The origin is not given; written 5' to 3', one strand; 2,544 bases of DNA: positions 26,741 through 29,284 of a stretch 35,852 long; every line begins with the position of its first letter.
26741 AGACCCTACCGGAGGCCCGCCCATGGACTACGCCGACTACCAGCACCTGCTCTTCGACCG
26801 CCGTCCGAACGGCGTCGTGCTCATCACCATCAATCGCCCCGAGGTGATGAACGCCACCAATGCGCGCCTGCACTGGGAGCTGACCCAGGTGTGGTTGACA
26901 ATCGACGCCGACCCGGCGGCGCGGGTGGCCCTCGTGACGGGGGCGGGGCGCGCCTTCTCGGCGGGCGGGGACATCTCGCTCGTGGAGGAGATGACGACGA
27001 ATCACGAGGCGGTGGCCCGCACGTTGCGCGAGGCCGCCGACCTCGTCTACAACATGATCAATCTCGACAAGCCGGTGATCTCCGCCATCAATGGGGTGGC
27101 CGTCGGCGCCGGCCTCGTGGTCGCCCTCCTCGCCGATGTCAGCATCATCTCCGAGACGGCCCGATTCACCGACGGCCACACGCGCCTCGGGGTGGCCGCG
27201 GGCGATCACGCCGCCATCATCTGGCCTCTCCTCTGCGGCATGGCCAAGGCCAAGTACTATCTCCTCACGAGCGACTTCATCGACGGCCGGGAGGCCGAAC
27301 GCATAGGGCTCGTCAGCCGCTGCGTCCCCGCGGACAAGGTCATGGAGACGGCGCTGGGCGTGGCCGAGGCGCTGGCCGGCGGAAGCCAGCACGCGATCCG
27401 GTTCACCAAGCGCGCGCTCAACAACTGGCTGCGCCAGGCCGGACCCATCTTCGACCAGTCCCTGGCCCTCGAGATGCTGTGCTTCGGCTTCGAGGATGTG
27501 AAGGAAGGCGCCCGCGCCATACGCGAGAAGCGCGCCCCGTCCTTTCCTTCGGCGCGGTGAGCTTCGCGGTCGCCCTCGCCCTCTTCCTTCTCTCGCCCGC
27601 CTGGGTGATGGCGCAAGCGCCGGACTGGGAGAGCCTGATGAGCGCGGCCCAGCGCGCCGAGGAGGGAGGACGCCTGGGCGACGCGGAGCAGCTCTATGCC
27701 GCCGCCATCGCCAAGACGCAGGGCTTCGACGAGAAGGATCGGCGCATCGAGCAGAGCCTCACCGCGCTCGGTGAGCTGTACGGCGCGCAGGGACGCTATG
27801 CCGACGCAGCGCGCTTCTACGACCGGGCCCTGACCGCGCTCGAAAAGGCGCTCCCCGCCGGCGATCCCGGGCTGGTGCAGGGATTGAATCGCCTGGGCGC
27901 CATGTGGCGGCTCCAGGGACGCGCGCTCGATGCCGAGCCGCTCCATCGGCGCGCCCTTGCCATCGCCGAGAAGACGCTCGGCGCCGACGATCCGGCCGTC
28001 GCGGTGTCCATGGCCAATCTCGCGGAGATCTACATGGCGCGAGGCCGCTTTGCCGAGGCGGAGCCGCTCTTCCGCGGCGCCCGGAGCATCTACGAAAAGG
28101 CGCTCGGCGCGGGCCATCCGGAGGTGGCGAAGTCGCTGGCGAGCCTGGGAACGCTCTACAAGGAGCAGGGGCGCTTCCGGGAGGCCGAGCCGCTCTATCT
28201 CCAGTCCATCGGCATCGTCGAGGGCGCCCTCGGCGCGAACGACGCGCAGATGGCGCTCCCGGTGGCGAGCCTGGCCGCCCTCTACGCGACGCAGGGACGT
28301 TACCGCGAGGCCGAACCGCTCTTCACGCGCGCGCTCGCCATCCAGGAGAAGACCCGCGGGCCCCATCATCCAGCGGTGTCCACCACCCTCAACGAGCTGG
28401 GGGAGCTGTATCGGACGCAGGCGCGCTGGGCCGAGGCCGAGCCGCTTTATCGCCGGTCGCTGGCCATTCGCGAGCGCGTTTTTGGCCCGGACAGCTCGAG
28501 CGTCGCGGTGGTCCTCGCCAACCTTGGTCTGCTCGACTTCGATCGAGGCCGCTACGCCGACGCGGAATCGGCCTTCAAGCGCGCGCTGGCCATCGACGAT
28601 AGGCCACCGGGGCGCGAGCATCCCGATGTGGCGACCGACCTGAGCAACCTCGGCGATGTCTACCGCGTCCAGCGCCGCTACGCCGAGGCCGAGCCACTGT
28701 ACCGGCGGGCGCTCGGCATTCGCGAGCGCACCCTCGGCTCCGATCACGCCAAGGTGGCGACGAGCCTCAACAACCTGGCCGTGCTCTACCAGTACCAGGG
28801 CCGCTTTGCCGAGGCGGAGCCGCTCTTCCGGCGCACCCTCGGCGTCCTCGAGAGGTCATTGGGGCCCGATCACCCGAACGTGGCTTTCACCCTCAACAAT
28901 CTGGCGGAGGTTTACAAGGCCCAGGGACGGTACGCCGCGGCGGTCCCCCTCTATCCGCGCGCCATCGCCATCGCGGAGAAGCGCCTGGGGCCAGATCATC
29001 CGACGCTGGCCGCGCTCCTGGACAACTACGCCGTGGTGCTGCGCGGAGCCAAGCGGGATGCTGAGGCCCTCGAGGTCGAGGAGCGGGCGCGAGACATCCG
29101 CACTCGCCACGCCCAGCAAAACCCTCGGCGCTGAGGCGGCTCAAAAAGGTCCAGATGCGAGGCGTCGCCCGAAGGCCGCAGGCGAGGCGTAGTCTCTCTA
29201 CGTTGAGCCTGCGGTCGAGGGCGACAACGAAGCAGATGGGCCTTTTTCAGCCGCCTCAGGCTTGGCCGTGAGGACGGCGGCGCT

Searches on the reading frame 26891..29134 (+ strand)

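Call 18: search_protein_families(library=pfam, proteins=[window:26891-29134:+], max_evalue=0.001)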
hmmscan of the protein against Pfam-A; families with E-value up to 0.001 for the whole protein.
window:26891-29134:+ (747 aa): 15 families
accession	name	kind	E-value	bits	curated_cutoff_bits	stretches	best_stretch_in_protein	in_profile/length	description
PF13424.12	TPR_12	-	3.9e-113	370.3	30.1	8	622-697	2-77/77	Tetratricopeptide repeat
PF13374.12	TPR_10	-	5.7e-104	338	27.5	9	622-663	1-42/42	Tetratricopeptide repeat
PF24885.1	TPR_NPHP3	-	1.5e-85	286.9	100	6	353-442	123-212/239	Nephrocystin-3 TPR domain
PF13176.12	TPR_7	-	6.2e-49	160.4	27.9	4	499-529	1-31/36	Tetratricopeptide repeat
PF00515.34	TPR_1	-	4.2e-42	140.7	27.8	0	584-611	4-31/34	Tetratricopeptide repeat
PF07719.23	TPR_2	-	7.2e-36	119.8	27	1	541-570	3-32/34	Tetratricopeptide repeat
PF17874.7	TPR_MalT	-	4.4e-29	102.2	45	5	419-566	46-188/336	MalT-like TPR region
PF13181.12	TPR_8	-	1.1e-25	88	25.7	0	668-697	4-33/34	Tetratricopeptide repeat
PF13432.12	TPR_16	-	9.1e-22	77.6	32.7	3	545-610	3-60/65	Tetratricopeptide repeat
PF14559.12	TPR_19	-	4.7e-16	59.3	25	0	342-393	4-47/68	Tetratricopeptide repeat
PF13428.12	TPR_14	-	8.2e-16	57.4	23.5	0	290-317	4-31/44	Tetratricopeptide repeat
PF13431.12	TPR_17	-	4.6e-14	51.9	24.4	0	661-684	9-32/34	Tetratricopeptide repeat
PF07721.20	TPR_4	-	6.3e-13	48.5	27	0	372-395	2-25/26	Tetratricopeptide repeat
PF18055.7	RPN6_N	-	3.9e-08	34.1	26.5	0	256-316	4-64/117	26S proteasome regulatory subunit RPN6 N-terminal domain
PF11239.13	DUF3040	-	0.00037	21.1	24.7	0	312-333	9-30/84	Protein of unknown function (DUF3040)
